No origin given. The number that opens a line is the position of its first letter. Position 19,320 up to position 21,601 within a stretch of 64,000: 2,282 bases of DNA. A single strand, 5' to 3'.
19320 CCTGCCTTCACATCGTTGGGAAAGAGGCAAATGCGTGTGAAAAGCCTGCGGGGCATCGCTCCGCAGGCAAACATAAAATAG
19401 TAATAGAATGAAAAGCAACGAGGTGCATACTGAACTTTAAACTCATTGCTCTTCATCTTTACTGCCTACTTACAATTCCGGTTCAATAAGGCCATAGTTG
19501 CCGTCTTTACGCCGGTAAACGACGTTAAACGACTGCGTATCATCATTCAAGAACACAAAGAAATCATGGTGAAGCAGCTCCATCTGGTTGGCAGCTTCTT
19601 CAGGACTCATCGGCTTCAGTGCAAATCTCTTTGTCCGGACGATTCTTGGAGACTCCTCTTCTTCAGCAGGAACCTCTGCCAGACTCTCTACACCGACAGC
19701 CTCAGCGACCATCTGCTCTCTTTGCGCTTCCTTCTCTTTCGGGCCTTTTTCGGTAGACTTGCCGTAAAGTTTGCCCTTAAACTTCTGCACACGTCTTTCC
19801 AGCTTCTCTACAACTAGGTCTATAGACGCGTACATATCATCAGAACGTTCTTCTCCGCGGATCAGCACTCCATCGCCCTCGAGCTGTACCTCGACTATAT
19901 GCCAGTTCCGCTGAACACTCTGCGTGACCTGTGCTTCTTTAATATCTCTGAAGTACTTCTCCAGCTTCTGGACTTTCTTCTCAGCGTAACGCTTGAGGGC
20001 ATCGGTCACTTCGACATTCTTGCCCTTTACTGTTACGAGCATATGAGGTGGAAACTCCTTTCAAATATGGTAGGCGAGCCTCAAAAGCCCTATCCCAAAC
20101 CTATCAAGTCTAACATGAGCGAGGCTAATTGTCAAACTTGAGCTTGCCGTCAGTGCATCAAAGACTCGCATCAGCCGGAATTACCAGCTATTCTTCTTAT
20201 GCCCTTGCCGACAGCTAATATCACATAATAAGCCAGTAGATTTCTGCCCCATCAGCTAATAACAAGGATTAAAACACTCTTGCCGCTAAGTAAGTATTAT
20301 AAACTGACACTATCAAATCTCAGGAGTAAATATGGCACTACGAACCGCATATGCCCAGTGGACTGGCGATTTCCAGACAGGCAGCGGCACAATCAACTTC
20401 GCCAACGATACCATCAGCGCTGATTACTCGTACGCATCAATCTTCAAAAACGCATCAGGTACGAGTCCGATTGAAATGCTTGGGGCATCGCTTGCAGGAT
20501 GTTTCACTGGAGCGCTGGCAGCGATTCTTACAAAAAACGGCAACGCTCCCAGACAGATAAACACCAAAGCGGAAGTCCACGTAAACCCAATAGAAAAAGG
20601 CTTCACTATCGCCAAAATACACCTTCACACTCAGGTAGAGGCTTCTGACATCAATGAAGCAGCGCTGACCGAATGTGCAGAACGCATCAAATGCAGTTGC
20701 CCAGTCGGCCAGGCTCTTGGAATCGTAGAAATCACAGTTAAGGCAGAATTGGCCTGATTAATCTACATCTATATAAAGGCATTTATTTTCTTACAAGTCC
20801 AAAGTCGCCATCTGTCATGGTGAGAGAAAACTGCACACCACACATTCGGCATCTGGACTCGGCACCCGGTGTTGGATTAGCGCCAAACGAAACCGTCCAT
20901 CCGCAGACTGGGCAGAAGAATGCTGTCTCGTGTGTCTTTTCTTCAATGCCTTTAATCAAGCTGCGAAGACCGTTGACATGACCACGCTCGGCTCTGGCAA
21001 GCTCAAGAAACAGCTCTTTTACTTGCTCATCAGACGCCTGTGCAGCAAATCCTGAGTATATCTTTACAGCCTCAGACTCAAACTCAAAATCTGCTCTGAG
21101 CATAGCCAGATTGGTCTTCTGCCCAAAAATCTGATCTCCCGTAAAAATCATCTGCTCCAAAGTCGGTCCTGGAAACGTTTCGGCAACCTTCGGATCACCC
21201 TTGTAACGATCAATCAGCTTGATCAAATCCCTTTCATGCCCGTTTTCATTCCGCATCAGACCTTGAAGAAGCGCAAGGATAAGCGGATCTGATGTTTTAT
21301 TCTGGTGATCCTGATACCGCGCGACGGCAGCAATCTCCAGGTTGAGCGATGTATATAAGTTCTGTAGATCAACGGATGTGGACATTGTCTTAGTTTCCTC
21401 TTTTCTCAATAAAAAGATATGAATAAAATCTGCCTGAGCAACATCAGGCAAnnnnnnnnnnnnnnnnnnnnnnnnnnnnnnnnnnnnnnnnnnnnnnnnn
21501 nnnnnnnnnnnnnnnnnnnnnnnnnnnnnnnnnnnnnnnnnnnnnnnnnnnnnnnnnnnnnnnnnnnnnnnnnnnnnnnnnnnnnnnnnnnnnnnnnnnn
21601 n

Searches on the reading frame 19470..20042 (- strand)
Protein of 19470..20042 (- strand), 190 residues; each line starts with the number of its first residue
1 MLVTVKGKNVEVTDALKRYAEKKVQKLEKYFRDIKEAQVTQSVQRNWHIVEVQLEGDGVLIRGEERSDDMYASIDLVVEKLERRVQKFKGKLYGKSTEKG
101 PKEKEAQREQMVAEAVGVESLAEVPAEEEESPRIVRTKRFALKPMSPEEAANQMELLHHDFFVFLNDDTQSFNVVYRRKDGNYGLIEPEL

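Call 53: search_protein_families(library=pfam, proteins=[window:19470-20042:-], max_evalue=1)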
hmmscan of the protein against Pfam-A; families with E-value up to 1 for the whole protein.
window:19470-20042:- (190 aa): 3 families
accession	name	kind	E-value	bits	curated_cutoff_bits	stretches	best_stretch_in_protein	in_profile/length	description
PF16321.10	Ribosom_S30AE_C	-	3.1e-30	104.1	25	1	129-185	1-57/57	Sigma 54 modulation/S30EA ribosomal protein C terminus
PF02482.25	Ribosomal_S30AE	-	4.9e-27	94.9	23.7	1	3-92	1-87/88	Sigma 54 modulation protein / S30EA ribosomal protein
PF13007.12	LZ_Tnp_IS66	-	0.15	13.2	22.9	1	80-132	1-45/71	Transposase C of IS166 homeodomain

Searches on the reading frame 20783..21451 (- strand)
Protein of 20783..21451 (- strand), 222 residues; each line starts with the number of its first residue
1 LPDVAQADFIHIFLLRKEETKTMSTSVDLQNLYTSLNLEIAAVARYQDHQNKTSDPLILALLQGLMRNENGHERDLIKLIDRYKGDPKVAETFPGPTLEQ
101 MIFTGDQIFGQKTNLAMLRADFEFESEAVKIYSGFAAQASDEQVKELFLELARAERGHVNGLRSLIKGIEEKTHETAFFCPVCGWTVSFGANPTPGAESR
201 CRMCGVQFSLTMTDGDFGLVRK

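Call 53: search_protein_families(library=pfam, proteins=[window:20783-21451:-], max_evalue=1)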
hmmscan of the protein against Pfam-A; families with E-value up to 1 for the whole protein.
window:20783-21451:- (222 aa): 17 families
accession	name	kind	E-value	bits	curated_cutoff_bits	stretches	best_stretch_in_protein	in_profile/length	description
PF02915.23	Rubrerythrin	-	8.8e-13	49.3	22.8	2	118-174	3-61/137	Rubrerythrin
PF09537.16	DUF2383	-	2.1e-05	25.1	30.8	2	127-174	15-62/111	Domain of unknown function (DUF2383)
PF22277.2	EncFtn-like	-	2.2e-05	24.6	27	1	23-73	10-60/85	EncFtn-like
PF03232.19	COQ7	-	2.5e-05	24.4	23.5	1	116-184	5-74/169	Ubiquinone biosynthesis protein COQ7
PF13668.12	Ferritin_2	-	3.2e-05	24.5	24.7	1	40-166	14-136/138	Ferritin-like domain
PF11553.14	DUF3231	-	0.0092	16.1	29.6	0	128-167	31-70/165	Protein of unknown function (DUF3231)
PF09968.15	DUF2202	-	0.012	15.9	22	0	142-167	25-50/162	Uncharacterized protein domain (DUF2202)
PF05129.18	Zn_ribbon_Elf1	-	0.022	15.3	29.8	1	171-213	16-61/79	Transcription elongation factor Elf1 like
PF12773.13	DZR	-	0.027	15.1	27.3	1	172-208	7-34/45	Double zinc ribbon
PF06044.18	DpnI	-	0.033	14.3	26.7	1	166-213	20-68/183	Dam-replacing family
PF13764.11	E3_UbLigase_R4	-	0.069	11.7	23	1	136-189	436-487/809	E3 ubiquitin-protein ligase UBR4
PF05974.18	DUF892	-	0.08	13.4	23.7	1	116-175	8-67/159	Domain of unknown function (DUF892)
PF16988.10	Vps36-NZF-N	-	0.082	12.8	27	1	172-214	4-49/65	Vacuolar protein sorting 36 NZF-N zinc-finger domain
PF14803.11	Zn_ribbon_Nudix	-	0.15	12.4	25.6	0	179-188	2-11/34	Nudix N-terminal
PF07870.16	DUF1657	-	0.16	12.3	27.7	1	133-164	16-47/49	Protein of unknown function (DUF1657)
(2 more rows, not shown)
